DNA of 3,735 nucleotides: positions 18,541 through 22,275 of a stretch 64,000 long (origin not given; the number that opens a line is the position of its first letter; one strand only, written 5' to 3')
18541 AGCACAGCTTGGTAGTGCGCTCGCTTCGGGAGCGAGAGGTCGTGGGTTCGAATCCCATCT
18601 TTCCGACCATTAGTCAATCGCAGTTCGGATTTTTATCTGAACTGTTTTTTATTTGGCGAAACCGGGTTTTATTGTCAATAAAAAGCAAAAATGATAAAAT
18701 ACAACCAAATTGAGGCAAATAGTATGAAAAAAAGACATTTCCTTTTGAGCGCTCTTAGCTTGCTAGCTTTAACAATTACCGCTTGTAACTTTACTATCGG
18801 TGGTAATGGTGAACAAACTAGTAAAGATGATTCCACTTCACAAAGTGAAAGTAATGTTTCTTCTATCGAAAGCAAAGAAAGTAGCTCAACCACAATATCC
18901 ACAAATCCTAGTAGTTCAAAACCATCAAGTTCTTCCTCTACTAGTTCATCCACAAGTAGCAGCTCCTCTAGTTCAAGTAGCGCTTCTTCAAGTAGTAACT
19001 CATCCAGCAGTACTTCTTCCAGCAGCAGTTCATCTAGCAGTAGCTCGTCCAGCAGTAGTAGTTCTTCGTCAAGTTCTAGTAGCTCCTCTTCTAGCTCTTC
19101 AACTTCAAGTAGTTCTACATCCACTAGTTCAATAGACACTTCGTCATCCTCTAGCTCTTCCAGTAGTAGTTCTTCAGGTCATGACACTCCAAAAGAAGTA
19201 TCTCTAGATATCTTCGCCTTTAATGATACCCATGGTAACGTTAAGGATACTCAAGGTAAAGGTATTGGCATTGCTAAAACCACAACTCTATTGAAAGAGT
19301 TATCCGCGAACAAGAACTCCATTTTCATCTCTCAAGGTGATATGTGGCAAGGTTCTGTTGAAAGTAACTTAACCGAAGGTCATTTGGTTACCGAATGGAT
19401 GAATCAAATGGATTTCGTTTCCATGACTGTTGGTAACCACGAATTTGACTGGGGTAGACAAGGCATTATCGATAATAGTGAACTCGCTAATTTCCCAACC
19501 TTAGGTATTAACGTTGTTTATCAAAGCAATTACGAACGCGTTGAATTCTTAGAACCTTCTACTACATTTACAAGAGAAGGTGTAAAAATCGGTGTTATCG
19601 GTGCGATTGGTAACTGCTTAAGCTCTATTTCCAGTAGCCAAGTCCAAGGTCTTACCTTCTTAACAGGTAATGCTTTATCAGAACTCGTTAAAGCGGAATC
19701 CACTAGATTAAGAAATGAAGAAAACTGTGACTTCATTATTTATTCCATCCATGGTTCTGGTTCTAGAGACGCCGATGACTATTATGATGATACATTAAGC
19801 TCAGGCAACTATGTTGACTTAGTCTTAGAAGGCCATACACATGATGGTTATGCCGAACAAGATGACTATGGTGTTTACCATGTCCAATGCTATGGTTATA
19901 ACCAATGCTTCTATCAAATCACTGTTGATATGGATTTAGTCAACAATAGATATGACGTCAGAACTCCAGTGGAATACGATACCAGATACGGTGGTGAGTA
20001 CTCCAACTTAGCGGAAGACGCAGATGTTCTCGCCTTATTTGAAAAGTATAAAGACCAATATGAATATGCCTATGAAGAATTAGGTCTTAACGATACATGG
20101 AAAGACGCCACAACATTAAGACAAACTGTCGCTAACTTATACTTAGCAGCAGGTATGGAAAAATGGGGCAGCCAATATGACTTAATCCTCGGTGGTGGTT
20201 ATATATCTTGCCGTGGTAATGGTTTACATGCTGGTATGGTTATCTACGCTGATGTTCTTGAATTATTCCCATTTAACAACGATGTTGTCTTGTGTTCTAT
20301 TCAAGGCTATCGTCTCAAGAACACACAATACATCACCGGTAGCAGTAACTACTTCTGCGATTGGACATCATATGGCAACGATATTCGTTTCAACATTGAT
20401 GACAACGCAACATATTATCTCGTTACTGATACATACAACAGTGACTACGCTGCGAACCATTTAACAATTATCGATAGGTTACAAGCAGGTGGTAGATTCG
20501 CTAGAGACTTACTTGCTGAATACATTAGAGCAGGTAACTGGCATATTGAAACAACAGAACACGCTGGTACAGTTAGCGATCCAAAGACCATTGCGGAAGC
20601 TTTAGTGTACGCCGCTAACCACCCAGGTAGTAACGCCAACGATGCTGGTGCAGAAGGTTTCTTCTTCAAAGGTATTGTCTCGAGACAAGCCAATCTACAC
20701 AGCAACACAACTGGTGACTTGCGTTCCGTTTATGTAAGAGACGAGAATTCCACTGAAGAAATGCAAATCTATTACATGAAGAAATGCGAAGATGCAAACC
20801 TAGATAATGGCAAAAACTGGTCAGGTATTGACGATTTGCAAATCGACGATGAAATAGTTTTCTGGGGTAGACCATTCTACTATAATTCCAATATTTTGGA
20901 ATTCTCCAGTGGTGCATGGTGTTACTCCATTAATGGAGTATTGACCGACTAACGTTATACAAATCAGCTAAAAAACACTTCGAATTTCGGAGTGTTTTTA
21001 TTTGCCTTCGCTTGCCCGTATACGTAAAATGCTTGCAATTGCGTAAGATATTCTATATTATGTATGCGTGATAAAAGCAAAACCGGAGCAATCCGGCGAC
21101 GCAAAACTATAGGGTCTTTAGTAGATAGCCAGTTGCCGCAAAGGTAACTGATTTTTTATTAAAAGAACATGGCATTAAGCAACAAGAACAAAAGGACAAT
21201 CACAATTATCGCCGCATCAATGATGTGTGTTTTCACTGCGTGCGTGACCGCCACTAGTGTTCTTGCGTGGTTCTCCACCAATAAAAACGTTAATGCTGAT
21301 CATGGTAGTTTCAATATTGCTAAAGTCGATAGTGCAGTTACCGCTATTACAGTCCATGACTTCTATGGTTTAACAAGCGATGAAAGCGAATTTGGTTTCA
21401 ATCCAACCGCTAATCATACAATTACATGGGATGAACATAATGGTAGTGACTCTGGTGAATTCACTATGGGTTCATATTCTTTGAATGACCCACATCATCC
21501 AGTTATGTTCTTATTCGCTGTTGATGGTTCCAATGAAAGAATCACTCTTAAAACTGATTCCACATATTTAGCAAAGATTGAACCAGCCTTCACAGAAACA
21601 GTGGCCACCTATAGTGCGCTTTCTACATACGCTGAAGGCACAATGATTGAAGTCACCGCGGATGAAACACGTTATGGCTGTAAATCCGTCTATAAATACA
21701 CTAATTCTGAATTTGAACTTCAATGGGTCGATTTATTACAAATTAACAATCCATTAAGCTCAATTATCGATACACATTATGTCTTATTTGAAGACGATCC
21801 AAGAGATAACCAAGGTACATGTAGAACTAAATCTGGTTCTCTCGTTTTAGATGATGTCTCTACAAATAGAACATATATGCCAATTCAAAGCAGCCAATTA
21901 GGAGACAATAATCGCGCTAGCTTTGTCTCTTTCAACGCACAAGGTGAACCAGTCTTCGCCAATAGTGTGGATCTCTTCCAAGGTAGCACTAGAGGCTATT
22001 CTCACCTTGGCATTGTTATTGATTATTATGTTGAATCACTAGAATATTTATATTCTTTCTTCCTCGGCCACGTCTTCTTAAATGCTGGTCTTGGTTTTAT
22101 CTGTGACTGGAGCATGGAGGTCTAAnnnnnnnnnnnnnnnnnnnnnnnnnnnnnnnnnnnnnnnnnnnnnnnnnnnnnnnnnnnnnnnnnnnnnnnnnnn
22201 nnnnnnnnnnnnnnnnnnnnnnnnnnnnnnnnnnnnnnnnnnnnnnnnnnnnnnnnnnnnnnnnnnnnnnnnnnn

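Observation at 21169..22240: Two otherwise unrelated riboswitch-controlled proteins share an N-terminal tag: small-small-Cys, 4-8 residues, then AWF-x-ST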

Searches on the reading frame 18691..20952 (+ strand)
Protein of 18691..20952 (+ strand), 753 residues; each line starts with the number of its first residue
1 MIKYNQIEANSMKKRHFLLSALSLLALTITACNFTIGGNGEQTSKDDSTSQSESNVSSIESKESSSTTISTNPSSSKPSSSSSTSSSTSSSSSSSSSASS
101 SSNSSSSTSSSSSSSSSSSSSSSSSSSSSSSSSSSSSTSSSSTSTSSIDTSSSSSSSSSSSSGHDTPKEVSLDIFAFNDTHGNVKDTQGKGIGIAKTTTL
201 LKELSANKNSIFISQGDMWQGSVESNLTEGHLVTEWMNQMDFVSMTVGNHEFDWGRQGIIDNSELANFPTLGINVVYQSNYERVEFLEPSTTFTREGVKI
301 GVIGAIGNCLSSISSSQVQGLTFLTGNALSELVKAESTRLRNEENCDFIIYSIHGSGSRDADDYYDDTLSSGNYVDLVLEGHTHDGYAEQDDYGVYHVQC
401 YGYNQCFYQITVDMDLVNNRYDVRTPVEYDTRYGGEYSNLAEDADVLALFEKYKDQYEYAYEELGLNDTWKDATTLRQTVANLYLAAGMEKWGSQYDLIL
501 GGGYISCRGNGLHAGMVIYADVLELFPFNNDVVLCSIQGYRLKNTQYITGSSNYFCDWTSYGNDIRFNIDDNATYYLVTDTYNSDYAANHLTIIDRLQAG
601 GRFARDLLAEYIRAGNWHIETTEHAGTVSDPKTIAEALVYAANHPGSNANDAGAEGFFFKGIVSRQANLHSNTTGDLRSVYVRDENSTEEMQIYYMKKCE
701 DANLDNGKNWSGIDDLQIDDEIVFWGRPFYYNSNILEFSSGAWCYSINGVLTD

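Call 69: search_protein_families(library=pfam, proteins=[window:18691-20952:+], max_evalue=0.00001)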
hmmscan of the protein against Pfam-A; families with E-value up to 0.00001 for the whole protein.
window:18691-20952:+ (753 aa): 1 family
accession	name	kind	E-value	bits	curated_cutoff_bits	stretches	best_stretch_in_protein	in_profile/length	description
PF00149.33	Metallophos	-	5.4e-08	33.9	21.5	1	174-385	3-190/191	Calcineurin-like phosphoesterase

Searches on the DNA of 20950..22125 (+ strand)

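Call 34: search_rna_families(sources=[L001, L003, L005, L006, L007, L008, L009], threshold=gathering)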
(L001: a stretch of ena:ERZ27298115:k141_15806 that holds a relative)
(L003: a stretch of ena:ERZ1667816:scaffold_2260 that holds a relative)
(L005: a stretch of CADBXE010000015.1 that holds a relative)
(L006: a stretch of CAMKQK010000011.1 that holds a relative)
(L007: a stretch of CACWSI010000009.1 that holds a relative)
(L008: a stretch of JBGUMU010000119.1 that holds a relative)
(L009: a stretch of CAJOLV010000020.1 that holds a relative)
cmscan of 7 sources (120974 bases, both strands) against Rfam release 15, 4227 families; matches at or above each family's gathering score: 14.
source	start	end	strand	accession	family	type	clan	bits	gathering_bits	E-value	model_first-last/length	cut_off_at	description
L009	1265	1658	+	RF00023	tmRNA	Gene;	CL00001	107.8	47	6.8e-41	1-374/374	no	transfer-messenger RNA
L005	7372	7445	+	RF00005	tRNA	Gene; tRNA;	CL00001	65.1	29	1.3e-11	1-71/71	no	tRNA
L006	7369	7442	+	RF00005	tRNA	Gene; tRNA;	CL00001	65.1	29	1.3e-11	1-71/71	no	tRNA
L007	6422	6495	+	RF00005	tRNA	Gene; tRNA;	CL00001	65.1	29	1.3e-11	1-71/71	no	tRNA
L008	8170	8243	+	RF00005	tRNA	Gene; tRNA;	CL00001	65.1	29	1.3e-11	1-71/71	no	tRNA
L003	157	232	+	RF01051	c-di-GMP-I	Cis-reg; riboswitch;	CL00126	64.6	35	4.5e-10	1-87/87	no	c-di-GMP-I riboswitch aptamer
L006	9905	9979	+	RF03167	c-di-GMP-I-GGC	Cis-reg; riboswitch;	CL00126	64.3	59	1.3e-12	1-80/80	no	c-di-GMP-I-GGC riboswitch aptamer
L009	5499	5578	+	RF01051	c-di-GMP-I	Cis-reg; riboswitch;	CL00126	63.6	35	7.7e-10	1-87/87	no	c-di-GMP-I riboswitch aptamer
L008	9904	9978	+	RF01051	c-di-GMP-I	Cis-reg; riboswitch;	CL00126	62.8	35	1.2e-09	1-87/87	no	c-di-GMP-I riboswitch aptamer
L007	9905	9979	+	RF01051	c-di-GMP-I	Cis-reg; riboswitch;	CL00126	62.2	35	1.7e-09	1-87/87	no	c-di-GMP-I riboswitch aptamer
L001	9903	9979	+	RF01051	c-di-GMP-I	Cis-reg; riboswitch;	CL00126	61.2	35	3.1e-09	1-87/87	no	c-di-GMP-I riboswitch aptamer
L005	9904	9978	+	RF03167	c-di-GMP-I-GGC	Cis-reg; riboswitch;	CL00126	61.2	59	1e-11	1-80/80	no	c-di-GMP-I-GGC riboswitch aptamer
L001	16237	16316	+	RF01051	c-di-GMP-I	Cis-reg; riboswitch;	CL00126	58.8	35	1.2e-08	1-87/87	no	c-di-GMP-I riboswitch aptamer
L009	5008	5086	+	RF01051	c-di-GMP-I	Cis-reg; riboswitch;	CL00126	47.9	35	5.3e-06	1-87/87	no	c-di-GMP-I riboswitch aptamer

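Call 58: search_rna_families(source=window, start=20950, end=21250, threshold=evalue, max_evalue=0.01, show_alignments=1)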
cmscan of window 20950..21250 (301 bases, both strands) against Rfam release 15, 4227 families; matches with E-value up to 0.01: 1.
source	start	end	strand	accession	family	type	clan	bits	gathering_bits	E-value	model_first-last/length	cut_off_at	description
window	21067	21141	+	RF03167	c-di-GMP-I-GGC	Cis-reg; riboswitch;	CL00126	52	59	1.1e-11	1-80/80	no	c-di-GMP-I-GGC riboswitch aptamer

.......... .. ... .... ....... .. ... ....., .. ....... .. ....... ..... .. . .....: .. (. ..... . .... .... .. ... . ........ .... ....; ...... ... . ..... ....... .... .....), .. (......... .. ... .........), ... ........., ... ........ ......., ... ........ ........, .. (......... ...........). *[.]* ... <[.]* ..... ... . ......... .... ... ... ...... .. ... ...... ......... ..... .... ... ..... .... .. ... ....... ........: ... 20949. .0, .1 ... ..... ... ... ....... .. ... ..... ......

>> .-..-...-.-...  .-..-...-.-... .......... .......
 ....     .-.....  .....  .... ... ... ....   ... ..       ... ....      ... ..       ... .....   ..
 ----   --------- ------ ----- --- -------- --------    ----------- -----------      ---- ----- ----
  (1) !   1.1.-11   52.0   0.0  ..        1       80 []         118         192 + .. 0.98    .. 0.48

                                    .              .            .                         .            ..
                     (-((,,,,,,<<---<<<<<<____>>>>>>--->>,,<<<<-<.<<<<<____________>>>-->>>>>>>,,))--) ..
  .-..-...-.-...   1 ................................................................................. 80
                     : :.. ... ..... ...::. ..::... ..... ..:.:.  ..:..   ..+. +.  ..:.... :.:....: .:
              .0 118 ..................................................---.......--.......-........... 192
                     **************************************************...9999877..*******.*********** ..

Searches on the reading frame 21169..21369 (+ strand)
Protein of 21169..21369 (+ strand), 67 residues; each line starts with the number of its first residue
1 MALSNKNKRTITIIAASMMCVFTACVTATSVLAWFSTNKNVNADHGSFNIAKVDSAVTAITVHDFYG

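Call 44: search_protein_families(library=ncbifam, proteins=[window:21169-21369:+], max_evalue=10)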
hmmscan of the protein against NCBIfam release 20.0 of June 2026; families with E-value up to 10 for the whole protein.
seq(67 aa): 1 family
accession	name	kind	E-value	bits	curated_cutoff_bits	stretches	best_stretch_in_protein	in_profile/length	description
NF003965.0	PRK05457.1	equivalog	0.00088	18.7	245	1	5-60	182-237/285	protease HtpX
